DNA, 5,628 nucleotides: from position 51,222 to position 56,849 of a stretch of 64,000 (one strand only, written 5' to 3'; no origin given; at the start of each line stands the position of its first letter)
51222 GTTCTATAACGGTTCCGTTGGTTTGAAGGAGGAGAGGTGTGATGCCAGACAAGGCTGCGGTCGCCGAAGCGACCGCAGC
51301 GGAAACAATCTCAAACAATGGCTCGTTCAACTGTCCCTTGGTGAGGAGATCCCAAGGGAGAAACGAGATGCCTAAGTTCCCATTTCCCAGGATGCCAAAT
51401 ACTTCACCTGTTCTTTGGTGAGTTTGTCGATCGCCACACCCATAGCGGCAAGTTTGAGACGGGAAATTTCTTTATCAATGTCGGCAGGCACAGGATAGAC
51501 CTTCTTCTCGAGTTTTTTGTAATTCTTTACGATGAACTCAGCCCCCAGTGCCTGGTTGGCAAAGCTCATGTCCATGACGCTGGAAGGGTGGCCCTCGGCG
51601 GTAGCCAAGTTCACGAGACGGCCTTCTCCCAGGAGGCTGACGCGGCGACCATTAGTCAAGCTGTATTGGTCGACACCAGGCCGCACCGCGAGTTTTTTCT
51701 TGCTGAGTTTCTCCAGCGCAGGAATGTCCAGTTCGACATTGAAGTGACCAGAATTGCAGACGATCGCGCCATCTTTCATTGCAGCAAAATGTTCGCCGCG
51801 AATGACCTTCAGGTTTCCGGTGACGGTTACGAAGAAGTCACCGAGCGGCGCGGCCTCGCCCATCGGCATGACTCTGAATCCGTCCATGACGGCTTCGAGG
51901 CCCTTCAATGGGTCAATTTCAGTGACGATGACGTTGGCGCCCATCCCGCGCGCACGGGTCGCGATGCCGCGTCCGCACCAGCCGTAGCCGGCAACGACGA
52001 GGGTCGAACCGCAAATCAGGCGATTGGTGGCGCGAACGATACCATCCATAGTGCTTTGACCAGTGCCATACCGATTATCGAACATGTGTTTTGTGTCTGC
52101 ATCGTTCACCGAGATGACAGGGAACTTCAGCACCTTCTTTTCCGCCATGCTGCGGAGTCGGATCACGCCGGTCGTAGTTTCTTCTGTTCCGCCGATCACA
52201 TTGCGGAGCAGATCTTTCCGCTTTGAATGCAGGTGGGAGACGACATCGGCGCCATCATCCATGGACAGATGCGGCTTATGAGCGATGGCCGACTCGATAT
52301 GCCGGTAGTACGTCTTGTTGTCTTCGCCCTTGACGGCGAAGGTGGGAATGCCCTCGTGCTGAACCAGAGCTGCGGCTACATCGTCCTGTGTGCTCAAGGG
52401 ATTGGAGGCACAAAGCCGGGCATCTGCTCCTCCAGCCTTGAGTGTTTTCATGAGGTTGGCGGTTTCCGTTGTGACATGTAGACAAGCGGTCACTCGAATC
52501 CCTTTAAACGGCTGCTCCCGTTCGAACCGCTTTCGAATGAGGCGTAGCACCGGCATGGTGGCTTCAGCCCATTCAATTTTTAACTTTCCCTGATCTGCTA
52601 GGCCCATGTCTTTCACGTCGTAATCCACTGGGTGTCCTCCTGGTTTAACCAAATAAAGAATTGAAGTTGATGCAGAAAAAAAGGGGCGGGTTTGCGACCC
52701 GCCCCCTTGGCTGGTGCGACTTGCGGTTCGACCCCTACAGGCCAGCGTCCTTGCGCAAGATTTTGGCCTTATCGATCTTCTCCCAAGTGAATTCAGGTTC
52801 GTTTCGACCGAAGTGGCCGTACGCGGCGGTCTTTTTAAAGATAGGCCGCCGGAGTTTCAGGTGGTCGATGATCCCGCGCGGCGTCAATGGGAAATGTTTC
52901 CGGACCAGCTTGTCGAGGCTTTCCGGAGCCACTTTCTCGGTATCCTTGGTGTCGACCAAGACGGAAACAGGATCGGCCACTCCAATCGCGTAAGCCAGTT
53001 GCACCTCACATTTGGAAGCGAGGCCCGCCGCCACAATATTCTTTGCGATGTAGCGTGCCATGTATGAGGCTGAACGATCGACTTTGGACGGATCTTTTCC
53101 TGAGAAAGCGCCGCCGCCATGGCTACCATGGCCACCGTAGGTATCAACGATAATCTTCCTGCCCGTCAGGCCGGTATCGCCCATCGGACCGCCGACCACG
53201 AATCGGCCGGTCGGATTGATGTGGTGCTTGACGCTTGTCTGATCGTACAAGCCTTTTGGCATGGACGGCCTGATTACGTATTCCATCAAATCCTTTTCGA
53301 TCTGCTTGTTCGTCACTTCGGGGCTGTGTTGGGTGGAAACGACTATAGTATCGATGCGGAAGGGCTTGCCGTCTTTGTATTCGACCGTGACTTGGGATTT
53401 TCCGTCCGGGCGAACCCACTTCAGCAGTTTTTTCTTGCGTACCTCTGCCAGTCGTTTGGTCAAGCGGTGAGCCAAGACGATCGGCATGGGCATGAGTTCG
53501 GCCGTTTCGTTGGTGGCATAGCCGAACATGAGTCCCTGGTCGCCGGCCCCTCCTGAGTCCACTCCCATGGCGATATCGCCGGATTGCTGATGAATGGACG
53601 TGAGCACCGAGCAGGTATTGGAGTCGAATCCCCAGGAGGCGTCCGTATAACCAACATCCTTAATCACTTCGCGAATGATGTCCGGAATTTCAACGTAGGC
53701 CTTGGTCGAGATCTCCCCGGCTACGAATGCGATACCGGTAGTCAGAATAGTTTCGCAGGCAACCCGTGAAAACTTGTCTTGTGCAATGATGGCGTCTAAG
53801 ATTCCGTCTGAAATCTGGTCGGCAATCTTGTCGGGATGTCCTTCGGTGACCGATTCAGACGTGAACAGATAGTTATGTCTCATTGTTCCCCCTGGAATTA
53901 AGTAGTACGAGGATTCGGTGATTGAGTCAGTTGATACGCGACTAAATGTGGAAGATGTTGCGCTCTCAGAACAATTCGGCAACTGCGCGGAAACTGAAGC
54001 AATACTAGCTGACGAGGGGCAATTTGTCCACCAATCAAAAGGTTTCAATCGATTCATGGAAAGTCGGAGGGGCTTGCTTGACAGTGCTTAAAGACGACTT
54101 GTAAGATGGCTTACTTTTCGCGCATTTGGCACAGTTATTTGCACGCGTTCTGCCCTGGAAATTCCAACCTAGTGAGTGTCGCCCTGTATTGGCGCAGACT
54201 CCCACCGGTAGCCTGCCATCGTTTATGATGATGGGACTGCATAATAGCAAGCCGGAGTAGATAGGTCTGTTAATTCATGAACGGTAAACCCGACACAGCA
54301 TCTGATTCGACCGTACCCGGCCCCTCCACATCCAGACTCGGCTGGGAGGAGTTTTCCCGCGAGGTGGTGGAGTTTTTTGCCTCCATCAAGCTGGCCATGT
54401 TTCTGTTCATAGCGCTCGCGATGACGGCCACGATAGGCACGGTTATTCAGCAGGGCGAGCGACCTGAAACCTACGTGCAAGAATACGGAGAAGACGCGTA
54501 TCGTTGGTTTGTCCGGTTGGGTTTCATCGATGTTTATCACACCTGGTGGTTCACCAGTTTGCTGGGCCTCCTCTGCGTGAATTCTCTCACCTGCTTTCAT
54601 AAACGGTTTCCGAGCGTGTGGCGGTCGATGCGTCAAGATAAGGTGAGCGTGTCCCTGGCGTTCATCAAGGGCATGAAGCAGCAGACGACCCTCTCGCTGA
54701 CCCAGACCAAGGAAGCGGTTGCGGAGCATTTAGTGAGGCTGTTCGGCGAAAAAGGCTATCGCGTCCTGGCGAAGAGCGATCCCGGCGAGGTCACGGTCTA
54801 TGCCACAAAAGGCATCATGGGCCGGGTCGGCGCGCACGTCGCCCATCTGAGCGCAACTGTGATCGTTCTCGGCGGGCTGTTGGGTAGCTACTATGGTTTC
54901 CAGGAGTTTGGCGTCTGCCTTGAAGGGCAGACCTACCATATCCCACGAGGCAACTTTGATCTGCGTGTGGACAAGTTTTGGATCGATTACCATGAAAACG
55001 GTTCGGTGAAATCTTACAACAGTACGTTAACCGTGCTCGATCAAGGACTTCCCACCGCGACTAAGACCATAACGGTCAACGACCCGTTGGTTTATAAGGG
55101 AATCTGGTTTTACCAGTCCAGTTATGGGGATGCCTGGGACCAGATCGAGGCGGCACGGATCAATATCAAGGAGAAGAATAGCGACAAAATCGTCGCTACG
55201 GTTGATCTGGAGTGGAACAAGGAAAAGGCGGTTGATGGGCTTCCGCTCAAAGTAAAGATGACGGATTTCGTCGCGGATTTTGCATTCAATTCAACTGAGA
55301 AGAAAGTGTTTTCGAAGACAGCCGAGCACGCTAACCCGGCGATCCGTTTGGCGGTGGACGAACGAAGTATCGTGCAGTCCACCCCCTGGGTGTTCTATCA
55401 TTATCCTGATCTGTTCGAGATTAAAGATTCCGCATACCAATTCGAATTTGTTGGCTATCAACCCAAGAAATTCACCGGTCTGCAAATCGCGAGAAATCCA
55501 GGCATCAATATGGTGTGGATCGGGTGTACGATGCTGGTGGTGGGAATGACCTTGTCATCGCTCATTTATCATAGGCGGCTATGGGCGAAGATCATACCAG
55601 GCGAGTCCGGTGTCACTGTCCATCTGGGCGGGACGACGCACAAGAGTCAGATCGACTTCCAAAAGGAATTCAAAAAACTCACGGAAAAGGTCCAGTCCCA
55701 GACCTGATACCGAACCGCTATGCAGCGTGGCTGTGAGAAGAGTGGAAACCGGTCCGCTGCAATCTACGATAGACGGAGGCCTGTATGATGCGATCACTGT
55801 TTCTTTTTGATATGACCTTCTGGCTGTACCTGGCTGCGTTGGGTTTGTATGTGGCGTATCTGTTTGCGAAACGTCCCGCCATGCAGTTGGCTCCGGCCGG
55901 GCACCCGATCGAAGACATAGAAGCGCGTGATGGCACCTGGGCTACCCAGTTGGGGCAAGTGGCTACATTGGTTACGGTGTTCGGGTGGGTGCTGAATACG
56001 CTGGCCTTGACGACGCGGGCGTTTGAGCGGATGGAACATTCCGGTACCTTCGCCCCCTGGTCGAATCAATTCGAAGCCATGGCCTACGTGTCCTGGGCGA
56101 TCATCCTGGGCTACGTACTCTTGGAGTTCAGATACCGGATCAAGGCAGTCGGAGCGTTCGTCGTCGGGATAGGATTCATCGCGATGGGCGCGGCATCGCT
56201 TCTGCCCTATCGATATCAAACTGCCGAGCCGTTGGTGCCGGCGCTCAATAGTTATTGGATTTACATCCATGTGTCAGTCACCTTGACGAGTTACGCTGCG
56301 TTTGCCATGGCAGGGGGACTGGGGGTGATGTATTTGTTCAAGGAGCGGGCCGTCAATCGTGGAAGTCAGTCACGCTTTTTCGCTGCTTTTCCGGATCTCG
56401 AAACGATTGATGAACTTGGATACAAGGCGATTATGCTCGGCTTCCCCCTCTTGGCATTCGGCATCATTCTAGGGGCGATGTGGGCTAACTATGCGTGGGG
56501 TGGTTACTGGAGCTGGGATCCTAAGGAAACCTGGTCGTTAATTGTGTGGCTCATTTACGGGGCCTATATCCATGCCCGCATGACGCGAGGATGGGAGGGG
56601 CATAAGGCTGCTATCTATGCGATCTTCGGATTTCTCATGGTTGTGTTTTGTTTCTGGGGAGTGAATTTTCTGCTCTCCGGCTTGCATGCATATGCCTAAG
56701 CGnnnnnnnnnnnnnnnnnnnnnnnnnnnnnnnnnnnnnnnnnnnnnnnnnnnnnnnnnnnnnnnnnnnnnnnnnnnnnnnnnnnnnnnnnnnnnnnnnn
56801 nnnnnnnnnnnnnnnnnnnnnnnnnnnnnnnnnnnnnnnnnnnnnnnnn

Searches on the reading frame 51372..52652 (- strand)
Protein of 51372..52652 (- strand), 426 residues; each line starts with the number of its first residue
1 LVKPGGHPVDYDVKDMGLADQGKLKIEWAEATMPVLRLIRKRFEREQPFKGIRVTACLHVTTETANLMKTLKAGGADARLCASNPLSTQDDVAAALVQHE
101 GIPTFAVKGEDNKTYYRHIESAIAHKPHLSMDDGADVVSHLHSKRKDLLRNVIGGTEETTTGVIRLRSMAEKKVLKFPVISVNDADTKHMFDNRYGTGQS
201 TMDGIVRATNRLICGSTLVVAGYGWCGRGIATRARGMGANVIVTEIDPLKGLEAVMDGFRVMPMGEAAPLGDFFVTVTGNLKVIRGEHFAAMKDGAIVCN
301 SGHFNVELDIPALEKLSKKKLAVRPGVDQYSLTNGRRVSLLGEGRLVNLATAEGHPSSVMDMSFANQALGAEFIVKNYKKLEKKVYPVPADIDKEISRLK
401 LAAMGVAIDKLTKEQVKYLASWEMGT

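Call 75: search_protein_families(library=pfam, proteins=[window:51372-52652:-], max_evalue=0.00001)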
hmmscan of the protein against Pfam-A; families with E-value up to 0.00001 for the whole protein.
window:51372-52652:- (426 aa): 3 families
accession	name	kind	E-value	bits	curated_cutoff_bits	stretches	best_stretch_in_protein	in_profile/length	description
PF05221.23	AdoHcyase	-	1.3e-65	222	25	2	10-143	1-138/299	S-adenosyl-L-homocysteine hydrolase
PF00670.27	AdoHcyase_NAD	-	1.5e-53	181.7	27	1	193-353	1-161/162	S-adenosyl-L-homocysteine hydrolase, NAD binding domain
PF02826.25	2-Hacid_dh_C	-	1.3e-07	31.6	25.1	1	211-303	32-128/178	D-isomer specific 2-hydroxyacid dehydrogenase, NAD binding domain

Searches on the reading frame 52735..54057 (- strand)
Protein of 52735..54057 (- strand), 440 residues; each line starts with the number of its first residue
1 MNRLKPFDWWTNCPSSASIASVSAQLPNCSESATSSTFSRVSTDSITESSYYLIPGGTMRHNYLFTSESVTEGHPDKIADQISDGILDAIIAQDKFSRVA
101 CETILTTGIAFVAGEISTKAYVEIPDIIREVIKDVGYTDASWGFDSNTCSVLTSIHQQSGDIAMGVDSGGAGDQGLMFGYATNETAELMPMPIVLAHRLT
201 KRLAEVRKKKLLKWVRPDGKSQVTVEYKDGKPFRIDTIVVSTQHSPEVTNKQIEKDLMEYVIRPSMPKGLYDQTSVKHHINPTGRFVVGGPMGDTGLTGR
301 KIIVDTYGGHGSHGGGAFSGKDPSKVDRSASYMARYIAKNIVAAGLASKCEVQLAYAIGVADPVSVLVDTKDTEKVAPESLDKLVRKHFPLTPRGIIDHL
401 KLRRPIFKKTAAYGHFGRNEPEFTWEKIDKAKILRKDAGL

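Call 75: search_protein_families(library=pfam, proteins=[window:52735-54057:-], max_evalue=0.00001)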
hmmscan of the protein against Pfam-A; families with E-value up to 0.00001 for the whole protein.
window:52735-54057:- (440 aa): 3 families
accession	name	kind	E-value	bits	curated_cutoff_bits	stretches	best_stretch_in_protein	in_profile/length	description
PF02773.21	S-AdoMet_synt_C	-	1.9e-67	225.9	25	1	288-427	1-138/138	S-adenosylmethionine synthetase, C-terminal domain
PF02772.21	S-AdoMet_synt_M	-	2.4e-51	173.3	29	1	170-286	3-120/120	S-adenosylmethionine synthetase, central domain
PF00438.25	S-AdoMet_synt_N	-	1.5e-42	144.6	33.1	1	62-159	1-98/99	S-adenosylmethionine synthetase, N-terminal domain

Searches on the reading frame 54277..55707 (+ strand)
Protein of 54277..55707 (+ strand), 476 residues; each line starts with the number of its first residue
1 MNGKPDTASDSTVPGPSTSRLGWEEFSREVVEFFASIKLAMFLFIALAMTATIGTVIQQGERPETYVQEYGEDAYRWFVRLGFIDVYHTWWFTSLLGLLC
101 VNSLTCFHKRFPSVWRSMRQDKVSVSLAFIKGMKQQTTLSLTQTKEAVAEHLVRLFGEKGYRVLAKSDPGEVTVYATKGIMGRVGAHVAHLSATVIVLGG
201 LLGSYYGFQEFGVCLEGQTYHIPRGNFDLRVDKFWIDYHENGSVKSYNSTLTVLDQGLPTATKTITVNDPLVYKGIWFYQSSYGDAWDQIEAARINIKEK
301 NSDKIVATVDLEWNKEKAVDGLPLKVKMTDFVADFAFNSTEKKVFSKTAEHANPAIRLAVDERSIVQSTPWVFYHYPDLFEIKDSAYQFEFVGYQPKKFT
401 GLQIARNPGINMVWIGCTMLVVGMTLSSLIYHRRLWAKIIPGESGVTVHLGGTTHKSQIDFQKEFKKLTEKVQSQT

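Call 75: search_protein_families(library=pfam, proteins=[window:54277-55707:+], max_evalue=0.00001)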
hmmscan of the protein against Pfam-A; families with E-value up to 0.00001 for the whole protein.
window:54277-55707:+ (476 aa): 1 family
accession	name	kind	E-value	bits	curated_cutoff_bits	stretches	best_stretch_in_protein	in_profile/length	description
PF05140.19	ResB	-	6.3e-98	329.1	24.6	1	38-466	2-486/486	ResB-like family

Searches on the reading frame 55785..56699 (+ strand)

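Call 75: search_protein_families(library=pfam, proteins=[window:55785-56699:+], max_evalue=0.00001)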
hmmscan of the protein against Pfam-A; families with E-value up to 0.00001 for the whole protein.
window:55785-56699:+ (304 aa): 1 family
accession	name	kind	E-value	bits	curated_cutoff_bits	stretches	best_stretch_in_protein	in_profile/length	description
PF01578.25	Cytochrom_C_asm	-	9.1e-57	192.5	29.9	1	92-301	1-212/212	Cytochrome C assembly protein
